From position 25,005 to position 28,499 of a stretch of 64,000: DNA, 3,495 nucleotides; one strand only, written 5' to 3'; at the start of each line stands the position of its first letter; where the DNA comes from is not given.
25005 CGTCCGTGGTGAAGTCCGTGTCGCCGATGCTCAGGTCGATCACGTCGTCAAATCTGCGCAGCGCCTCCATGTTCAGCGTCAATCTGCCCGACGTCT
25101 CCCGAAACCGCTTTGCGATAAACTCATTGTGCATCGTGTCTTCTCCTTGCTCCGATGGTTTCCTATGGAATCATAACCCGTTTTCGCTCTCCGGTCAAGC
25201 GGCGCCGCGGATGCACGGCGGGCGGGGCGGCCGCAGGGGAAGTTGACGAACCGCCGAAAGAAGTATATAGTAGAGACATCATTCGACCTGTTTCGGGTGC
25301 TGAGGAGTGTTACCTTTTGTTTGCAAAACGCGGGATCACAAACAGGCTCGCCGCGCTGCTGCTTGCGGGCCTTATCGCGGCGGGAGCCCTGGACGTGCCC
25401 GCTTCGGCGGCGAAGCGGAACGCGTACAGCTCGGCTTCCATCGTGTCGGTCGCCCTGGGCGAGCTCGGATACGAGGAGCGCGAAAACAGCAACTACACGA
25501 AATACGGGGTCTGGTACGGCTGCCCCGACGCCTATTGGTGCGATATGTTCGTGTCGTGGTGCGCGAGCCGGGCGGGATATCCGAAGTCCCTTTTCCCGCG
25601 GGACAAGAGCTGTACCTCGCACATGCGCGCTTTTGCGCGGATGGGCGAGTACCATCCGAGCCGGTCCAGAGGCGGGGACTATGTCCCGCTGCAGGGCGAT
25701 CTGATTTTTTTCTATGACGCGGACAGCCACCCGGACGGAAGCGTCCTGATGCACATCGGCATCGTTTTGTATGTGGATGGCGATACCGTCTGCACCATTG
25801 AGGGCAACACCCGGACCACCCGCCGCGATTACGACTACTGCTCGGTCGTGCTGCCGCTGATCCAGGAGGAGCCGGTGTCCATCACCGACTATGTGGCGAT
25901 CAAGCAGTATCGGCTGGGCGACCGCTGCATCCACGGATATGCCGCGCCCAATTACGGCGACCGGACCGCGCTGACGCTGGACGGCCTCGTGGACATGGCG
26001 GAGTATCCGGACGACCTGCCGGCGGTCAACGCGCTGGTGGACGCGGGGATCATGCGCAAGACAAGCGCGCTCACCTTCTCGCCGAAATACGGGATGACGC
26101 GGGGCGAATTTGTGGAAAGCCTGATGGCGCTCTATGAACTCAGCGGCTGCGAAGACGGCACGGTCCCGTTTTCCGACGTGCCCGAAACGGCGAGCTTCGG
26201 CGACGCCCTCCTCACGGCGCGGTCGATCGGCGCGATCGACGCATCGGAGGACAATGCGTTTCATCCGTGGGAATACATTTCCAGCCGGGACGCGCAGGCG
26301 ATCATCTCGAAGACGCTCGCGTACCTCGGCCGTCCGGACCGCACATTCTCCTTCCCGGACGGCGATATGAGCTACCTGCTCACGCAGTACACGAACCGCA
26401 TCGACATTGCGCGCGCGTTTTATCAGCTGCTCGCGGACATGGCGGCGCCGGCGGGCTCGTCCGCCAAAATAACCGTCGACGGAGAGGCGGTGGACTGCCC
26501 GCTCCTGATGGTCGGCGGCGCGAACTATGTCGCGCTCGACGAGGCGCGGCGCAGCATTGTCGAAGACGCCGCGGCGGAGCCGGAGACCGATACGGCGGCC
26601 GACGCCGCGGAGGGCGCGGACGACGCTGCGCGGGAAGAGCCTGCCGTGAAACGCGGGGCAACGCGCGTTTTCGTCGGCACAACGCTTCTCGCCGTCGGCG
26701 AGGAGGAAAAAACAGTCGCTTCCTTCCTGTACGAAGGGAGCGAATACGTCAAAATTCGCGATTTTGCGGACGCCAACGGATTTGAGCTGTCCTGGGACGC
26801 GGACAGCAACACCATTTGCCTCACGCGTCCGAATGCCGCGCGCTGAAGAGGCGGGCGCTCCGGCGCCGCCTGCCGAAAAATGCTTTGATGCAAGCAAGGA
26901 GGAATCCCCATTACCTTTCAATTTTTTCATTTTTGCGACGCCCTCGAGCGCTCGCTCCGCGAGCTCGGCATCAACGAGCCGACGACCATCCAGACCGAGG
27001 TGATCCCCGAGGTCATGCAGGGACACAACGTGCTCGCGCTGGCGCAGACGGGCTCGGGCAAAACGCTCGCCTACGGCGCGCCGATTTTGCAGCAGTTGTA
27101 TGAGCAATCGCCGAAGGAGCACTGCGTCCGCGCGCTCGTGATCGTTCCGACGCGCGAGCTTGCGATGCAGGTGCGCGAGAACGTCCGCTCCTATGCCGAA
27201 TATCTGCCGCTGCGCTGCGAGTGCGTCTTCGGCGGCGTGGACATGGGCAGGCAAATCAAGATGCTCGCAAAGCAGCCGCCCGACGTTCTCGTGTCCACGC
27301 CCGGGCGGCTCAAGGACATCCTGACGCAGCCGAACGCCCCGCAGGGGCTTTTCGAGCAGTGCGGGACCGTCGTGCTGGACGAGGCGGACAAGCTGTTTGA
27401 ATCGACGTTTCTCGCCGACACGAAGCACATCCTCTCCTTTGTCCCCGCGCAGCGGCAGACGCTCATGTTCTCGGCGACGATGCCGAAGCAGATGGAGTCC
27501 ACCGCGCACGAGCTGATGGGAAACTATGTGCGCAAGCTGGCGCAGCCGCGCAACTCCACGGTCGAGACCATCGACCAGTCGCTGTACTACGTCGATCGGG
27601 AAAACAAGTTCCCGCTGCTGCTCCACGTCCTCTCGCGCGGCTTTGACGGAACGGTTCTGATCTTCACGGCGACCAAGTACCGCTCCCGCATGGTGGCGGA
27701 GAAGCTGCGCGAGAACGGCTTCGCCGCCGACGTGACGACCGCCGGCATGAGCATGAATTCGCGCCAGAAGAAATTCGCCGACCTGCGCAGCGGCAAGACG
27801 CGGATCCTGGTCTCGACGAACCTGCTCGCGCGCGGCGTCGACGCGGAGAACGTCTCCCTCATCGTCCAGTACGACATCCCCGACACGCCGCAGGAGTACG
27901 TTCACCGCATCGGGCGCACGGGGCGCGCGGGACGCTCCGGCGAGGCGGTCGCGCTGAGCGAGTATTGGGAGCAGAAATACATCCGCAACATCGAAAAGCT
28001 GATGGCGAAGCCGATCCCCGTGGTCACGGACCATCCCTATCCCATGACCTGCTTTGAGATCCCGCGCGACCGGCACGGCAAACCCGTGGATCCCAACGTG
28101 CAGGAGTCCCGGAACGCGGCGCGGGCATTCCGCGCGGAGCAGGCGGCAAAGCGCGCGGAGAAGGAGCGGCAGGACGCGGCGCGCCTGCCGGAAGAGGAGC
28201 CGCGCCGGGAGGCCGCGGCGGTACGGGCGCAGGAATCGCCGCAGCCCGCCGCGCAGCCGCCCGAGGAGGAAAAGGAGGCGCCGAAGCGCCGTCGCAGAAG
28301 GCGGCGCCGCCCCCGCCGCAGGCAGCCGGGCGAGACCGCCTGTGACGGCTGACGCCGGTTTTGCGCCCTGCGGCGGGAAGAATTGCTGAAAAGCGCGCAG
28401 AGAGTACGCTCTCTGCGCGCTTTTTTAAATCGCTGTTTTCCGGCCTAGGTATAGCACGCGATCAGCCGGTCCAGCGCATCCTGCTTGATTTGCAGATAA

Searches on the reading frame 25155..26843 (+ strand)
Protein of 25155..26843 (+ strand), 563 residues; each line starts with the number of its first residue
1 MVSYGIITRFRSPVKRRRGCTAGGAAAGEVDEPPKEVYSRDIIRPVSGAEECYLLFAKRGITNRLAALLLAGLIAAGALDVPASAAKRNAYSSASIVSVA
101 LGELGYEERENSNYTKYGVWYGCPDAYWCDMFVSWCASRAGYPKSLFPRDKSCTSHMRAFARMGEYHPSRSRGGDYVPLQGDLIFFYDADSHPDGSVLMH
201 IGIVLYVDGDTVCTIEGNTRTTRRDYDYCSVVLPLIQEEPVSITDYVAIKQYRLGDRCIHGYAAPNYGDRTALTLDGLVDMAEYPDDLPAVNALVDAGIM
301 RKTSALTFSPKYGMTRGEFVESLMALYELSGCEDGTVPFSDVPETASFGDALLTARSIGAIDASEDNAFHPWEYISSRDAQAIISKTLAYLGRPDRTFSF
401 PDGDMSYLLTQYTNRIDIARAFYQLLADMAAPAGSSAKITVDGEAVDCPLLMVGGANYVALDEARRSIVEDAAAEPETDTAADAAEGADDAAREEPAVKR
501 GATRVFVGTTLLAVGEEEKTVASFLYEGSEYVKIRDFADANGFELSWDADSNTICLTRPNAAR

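Call 16: search_protein_families(library=pfam, proteins=[window:25155-26843:+], max_evalue=0.001)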
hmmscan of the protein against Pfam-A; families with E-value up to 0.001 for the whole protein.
window:25155-26843:+ (563 aa): 2 families
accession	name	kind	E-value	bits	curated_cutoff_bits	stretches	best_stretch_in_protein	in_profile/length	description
PF00395.25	SLH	-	3.6e-07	30.5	20.8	1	289-319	13-43/44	S-layer homology domain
PF05257.22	CHAP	-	8.8e-07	29.8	26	1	126-218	6-81/81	CHAP domain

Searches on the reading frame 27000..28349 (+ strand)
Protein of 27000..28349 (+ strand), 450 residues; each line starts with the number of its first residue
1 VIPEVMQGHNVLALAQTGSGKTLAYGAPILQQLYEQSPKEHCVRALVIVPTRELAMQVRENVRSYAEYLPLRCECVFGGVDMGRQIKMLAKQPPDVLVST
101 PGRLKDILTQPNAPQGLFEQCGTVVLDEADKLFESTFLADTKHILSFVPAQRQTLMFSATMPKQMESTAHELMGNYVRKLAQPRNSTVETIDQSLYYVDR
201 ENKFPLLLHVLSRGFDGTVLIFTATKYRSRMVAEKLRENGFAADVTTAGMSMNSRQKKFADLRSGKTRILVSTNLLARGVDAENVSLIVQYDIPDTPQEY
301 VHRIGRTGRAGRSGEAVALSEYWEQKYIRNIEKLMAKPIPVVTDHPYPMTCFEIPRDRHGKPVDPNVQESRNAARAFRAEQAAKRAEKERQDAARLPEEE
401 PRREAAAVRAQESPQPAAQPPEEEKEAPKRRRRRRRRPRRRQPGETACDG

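Call 16: search_protein_families(library=pfam, proteins=[window:27000-28349:+], max_evalue=0.001)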
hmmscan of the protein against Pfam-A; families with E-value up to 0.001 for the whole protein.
window:27000-28349:+ (450 aa): 3 families
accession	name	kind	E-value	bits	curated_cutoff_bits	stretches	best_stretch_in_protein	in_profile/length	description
PF00270.35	DEAD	-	7.3e-45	153.1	26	1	2-166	8-165/167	DEAD/DEAH box helicase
PF00271.37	Helicase_C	-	3.2e-26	92.2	23.5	1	203-311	2-110/110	Helicase conserved C-terminal domain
PF04851.21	ResIII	-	5.6e-09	36.6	22.5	1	9-162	24-163/164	Type III restriction enzyme, res subunit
